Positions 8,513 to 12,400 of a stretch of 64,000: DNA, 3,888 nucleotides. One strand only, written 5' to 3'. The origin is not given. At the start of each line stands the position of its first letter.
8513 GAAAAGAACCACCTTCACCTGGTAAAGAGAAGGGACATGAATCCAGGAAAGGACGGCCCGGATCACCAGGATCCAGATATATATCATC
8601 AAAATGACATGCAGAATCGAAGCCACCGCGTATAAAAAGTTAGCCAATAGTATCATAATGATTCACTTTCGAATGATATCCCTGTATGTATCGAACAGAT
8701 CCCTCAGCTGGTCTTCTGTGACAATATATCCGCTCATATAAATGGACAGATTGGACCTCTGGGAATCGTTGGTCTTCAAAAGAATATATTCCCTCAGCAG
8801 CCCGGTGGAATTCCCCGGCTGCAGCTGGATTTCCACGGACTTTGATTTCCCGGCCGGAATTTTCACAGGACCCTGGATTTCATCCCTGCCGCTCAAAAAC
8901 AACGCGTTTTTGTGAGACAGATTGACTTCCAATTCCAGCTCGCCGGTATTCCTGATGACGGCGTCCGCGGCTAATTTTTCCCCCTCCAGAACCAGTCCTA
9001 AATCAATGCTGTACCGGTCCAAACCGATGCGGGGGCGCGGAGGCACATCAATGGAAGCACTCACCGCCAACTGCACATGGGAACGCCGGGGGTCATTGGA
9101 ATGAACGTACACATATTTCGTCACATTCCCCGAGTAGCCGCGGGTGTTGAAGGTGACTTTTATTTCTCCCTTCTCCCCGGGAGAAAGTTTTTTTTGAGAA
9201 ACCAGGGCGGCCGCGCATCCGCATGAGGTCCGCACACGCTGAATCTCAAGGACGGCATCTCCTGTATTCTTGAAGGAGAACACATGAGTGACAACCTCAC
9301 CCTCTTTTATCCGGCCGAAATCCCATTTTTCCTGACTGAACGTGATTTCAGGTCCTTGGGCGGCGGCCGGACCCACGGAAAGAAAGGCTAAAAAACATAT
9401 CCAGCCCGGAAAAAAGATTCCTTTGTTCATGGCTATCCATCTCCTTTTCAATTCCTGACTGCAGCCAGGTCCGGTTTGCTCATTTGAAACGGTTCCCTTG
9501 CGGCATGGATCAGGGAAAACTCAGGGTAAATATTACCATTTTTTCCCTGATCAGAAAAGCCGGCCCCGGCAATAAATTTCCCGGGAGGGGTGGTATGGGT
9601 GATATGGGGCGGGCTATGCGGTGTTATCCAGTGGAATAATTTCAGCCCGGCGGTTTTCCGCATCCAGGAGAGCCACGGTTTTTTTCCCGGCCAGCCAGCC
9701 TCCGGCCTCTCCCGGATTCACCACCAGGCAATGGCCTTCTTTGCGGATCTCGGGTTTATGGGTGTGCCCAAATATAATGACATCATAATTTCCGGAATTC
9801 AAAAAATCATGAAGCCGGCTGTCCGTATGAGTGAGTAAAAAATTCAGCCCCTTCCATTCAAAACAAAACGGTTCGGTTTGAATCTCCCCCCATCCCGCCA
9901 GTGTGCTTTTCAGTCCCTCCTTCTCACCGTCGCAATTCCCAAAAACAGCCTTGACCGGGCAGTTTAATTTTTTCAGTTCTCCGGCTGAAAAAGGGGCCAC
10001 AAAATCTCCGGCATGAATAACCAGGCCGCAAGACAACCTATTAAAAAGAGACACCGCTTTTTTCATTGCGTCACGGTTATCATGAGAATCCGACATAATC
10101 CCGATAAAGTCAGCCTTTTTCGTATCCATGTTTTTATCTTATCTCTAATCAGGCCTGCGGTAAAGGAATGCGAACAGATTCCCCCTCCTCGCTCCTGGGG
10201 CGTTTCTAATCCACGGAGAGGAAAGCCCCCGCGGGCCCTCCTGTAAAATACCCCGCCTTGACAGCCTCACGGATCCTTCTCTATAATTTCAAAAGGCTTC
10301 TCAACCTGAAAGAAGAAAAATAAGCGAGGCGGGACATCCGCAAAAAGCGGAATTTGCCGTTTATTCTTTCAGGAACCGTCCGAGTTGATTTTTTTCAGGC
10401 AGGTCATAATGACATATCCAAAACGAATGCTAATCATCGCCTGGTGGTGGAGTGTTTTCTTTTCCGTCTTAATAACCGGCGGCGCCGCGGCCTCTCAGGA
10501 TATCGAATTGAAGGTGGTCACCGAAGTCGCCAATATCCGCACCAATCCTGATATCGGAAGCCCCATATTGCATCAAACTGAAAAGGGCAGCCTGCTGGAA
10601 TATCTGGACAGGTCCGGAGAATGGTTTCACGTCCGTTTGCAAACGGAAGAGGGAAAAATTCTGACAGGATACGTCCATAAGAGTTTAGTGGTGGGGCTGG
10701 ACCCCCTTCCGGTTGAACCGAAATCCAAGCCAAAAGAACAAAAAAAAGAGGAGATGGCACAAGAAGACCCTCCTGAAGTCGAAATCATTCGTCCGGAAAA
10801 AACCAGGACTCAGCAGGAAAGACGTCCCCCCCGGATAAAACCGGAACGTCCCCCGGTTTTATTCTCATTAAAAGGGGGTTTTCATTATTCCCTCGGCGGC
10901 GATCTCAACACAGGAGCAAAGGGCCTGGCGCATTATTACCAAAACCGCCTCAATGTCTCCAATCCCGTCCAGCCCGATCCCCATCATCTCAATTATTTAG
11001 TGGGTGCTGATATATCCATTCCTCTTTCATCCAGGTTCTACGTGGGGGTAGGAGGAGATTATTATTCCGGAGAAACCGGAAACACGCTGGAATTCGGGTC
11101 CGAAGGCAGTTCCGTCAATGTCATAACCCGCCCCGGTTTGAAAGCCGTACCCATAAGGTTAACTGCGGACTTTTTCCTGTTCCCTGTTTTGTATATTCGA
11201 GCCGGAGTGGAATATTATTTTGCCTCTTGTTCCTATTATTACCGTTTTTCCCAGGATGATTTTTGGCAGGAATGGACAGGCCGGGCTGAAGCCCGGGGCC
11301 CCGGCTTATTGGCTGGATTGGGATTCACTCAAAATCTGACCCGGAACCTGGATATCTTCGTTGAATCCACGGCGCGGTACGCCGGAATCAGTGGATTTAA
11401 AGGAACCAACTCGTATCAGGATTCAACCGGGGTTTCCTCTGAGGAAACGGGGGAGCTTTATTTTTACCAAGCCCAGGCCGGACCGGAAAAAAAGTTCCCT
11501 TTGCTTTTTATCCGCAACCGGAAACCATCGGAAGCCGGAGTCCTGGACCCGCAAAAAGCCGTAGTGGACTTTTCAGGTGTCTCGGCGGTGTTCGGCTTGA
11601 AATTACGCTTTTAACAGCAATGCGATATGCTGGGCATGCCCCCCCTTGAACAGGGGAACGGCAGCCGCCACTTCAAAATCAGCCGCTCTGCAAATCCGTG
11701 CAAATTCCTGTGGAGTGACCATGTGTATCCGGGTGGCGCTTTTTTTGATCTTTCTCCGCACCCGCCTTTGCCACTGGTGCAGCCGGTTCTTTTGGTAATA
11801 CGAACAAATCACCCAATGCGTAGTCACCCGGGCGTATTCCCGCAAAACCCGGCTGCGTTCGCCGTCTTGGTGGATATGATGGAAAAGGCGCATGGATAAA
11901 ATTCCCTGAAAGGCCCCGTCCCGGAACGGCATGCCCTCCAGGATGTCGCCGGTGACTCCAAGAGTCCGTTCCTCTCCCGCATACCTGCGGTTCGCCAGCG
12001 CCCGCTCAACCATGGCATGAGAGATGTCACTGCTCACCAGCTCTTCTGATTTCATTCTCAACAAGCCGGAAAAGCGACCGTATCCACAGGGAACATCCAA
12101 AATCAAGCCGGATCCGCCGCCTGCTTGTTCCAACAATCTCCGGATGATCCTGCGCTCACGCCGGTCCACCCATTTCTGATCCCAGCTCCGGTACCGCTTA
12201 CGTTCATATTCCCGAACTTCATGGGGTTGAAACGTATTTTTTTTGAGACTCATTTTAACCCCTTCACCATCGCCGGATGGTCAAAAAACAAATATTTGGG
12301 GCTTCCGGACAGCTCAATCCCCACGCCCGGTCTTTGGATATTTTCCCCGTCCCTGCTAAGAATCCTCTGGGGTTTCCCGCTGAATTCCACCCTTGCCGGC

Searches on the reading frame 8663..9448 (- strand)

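Call 64: search_protein_families(library=pfam, proteins=[window:8663-9448:-], max_evalue=0.00001)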
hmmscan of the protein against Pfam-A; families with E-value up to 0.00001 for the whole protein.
window:8663-9448:- (261 aa): 2 families
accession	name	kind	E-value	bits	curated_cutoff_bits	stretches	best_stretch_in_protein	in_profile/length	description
PF07610.17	DUF1573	-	1e-33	115.6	26.1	1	35-130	1-95/98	Protein of unknown function (DUF1573)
PF22544.2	HYDIN_VesB_CFA65-like_Ig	-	1.1e-26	93.4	25.5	2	33-131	1-99/100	HYDIN/CFA65/VesB-like, Ig-like domain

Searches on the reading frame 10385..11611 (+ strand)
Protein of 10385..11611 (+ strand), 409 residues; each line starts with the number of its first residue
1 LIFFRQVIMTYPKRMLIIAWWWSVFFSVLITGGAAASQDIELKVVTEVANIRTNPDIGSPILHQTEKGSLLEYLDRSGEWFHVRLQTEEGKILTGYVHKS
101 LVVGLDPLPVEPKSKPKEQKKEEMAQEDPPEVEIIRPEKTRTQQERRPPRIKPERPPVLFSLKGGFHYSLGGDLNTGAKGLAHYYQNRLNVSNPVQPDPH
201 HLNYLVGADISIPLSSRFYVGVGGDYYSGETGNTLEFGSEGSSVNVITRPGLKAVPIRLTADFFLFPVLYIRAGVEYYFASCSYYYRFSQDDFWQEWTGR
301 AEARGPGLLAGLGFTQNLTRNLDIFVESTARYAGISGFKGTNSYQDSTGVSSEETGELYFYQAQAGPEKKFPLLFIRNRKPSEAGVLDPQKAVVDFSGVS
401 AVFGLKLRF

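Call 64: search_protein_families(library=pfam, proteins=[window:10385-11611:+], max_evalue=0.00001)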
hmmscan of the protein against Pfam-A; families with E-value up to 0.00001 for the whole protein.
window:10385-11611:+ (409 aa): 1 family
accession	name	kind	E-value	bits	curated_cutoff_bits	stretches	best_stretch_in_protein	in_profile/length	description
PF08239.17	SH3_3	-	1.4e-09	38.4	27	1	48-102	2-53/54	Bacterial SH3 domain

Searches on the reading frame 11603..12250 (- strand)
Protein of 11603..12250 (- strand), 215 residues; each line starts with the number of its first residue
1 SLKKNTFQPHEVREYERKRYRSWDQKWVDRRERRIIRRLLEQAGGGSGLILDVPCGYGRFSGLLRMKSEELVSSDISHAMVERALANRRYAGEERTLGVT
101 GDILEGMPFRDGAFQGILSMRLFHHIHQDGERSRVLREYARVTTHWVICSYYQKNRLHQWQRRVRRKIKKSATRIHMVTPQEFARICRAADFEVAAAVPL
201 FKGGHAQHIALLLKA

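Call 64: search_protein_families(library=pfam, proteins=[window:11603-12250:-], max_evalue=0.00001)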
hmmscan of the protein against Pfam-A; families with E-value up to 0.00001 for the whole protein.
window:11603-12250:- (215 aa): 4 families
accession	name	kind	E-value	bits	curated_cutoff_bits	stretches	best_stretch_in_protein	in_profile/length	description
PF13649.12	Methyltransf_25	-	6.9e-13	49.5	27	1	50-143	1-93/97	Methyltransferase domain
PF08241.18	Methyltransf_11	-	1.3e-11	45.4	21.2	1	51-143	1-87/95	Methyltransferase domain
PF13489.12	Methyltransf_23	-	1.2e-09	38.5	27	1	31-195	5-162/164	Methyltransferase domain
PF13847.12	Methyltransf_31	-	2.5e-07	30.9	27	1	50-188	7-142/145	Methyltransferase domain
